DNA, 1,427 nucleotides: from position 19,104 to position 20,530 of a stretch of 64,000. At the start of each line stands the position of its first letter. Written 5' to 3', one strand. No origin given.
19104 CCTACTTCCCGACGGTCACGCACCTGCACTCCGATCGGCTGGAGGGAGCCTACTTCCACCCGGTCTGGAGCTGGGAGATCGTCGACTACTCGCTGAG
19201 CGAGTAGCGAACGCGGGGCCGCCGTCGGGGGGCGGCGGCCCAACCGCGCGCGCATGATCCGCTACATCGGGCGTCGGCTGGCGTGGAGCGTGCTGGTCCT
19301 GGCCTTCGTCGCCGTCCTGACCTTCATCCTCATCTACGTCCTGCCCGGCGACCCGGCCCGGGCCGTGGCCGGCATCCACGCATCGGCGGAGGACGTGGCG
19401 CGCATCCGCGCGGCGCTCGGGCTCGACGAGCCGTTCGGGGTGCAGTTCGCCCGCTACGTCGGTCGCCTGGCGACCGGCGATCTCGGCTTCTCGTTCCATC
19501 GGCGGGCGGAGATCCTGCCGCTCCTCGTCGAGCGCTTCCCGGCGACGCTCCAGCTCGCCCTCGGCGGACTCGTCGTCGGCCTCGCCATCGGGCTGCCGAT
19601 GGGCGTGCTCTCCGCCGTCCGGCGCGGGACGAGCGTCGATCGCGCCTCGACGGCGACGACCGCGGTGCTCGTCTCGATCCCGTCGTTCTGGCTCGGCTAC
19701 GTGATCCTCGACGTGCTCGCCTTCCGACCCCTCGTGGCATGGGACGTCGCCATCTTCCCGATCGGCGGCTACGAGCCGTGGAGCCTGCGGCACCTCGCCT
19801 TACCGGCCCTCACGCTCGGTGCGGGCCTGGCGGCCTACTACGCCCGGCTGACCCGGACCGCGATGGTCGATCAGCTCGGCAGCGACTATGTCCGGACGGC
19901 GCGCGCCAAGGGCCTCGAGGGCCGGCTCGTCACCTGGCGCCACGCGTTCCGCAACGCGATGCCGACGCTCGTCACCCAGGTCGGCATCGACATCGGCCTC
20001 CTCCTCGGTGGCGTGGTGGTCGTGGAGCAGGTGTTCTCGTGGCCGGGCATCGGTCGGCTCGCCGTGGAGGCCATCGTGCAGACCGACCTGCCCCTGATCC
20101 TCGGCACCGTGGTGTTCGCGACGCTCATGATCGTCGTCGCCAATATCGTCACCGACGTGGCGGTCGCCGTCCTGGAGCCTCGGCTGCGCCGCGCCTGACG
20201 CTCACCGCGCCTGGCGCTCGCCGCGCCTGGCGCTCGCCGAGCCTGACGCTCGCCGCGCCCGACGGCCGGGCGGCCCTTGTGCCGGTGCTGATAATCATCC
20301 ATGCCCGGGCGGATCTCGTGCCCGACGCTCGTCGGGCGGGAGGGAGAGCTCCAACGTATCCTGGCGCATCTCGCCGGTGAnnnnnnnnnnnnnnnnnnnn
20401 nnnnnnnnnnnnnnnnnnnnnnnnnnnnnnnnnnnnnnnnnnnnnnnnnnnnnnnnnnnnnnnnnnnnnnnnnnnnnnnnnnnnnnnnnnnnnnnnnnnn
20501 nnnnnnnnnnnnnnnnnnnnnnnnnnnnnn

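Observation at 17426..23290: Conserved ~33-bp motif on both sides of the LAL/LuxR regulator gene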

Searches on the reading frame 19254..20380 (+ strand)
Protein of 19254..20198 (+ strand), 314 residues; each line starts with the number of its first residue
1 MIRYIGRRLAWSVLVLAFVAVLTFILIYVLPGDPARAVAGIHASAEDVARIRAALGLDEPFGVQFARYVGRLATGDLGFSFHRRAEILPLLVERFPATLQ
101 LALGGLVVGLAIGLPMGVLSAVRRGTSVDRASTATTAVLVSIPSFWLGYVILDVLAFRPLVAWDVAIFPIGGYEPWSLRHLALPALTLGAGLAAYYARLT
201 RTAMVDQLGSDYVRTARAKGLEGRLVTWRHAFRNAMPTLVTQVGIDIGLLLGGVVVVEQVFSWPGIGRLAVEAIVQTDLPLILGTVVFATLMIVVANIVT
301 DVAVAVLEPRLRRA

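Call 10: search_protein_families(library=pfam, proteins=[window:19254-20198:+, window:19283-20380:+])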
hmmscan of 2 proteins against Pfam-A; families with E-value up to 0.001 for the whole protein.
window:19254-20198:+ (314 aa): 2 families
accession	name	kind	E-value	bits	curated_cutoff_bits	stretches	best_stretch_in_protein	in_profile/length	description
PF00528.27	BPD_transp_1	-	2.1e-41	142.1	26.4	1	113-313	1-184/184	Binding-protein-dependent transport system inner membrane component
PF19300.4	BPD_transp_1_N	-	2.3e-18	66.9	23.8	1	1-102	1-114/114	Binding-prot-dependent transport system membrane comp, N-term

window:19283-20380:+ (365 aa): 0 families

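Call 46: search_protein_families(library=ncbifam, proteins=[window:19254-20198:+], max_evalue=0.001)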
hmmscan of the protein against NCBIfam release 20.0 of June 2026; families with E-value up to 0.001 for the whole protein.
window:19254-20198:+ (314 aa): 18 families
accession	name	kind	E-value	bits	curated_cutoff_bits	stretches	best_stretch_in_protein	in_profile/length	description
NF045470.1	Opp2B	equivalog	5.7e-91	304.8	350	1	9-312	2-300/300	nickel ABC transporter permease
NF045469.1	Opp1B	equivalog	1.8e-73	247.8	380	1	1-312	1-307/307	nickel/cobalt ABC transporter permease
TIGR02789.1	nickel_nikB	equivalog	1.4e-71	241.4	447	1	1-313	1-308/314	nickel ABC transporter permease subunit NikB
NF011661.0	PRK15081.1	equivalog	3.1e-71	240.4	463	1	1-312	1-304/306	glutathione ABC transporter permease GsiC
NF045471.1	Opp3B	equivalog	3.7e-63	213.8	480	1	1-312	1-303/308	oligopeptide ABC transporter permease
NF007677.0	PRK10352.1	equivalog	4.8e-63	213.1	433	1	1-313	1-308/314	nickel ABC transporter permease subunit NikB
NF008161.0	PRK10914.1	equivalog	8.9e-61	205.9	590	2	176-313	200-337/339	dipeptide ABC transporter permease DppB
NF045472.1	Opp4B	equivalog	1.6e-59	201.8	450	1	1-312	1-319/319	oligopeptide ABC transporter permease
NF007008.0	PRK09471.1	equivalog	5.4e-47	160.7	388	1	1-312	1-305/306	oligopeptide ABC transporter permease OppB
NF011712.0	PRK15133.1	subfamily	1.5e-35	122.8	445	1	45-311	83-359/364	microcin C ABC transporter permease YejB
NF011690.0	PRK15110.1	equivalog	2.6e-33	115.8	432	2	178-309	180-311/321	putrescine export ABC transporter permease SapB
NF043081.1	MMSYN1_0165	equivalog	2.4e-30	105.8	350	1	82-311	162-384/388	oligopeptide ABC transporter permease OppB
NF045474.1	Opp2C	equivalog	9e-08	32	300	1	195-267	116-184/236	nickel transporter permease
TIGR02790.1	nickel_nikC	equivalog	3.8e-06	26.7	358.45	0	194-251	137-194/258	nickel ABC transporter permease subunit NikC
NF045473.1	Opp1C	equivalog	7.1e-05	22.3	350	1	193-267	142-212/267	nickel/cobalt ABC transporter permease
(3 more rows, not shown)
